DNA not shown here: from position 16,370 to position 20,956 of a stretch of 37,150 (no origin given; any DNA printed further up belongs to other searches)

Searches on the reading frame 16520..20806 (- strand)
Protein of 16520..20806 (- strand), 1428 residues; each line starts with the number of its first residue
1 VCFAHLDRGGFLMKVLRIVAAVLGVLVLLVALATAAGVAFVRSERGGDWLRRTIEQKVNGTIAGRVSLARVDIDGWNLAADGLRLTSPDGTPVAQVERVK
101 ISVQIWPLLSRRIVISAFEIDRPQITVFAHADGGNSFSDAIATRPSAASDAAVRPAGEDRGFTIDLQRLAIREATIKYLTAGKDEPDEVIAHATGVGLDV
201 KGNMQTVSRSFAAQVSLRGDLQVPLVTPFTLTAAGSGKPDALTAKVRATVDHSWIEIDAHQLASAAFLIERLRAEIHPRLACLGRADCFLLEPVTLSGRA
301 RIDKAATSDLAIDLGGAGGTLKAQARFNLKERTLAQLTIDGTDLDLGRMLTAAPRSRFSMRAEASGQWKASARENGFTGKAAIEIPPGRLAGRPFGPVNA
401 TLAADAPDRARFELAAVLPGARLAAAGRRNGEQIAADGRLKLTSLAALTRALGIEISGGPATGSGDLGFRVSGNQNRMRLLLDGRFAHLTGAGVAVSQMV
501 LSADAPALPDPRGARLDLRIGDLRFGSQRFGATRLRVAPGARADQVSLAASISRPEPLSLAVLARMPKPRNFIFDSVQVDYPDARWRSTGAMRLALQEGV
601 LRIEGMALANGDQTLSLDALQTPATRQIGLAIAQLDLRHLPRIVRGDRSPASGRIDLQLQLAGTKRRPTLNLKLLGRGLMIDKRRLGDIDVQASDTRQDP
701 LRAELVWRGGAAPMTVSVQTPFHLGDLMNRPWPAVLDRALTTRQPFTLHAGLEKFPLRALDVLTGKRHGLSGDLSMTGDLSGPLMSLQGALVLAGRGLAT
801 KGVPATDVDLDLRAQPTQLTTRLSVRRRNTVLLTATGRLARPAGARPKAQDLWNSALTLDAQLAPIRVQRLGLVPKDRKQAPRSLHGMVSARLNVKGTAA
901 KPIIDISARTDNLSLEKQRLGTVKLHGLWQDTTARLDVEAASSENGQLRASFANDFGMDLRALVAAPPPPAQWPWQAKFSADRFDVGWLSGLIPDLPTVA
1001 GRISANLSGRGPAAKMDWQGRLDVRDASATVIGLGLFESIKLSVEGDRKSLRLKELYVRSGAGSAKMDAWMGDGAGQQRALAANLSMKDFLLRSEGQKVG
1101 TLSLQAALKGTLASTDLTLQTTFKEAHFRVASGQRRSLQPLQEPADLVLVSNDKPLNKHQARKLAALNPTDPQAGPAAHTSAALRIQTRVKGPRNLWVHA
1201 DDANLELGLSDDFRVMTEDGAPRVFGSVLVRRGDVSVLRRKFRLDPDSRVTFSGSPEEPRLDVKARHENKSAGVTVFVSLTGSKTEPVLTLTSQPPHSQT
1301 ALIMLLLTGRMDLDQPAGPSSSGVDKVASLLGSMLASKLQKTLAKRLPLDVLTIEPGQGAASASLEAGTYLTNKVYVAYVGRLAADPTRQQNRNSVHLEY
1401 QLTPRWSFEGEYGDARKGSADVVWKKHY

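Call 20: search_protein_families(library=pfam, proteins=[window:16520-20806:-], max_evalue=0.001)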
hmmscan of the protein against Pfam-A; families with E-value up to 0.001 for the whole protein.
window:16520-20806:- (1428 aa): 3 families
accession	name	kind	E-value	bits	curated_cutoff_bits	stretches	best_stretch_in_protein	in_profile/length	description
PF04357.19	TamB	-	5.4e-42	144.8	22.4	1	1078-1428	26-381/381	TamB, inner membrane protein subunit of TAM complex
PF05359.17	DUF748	-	1.8e-15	56.6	50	1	16-182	15-170/1037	Domain of Unknown Function (DUF748)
PF05170.20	AsmA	-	1.5e-14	54.2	29.8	1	14-178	3-171/607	AsmA family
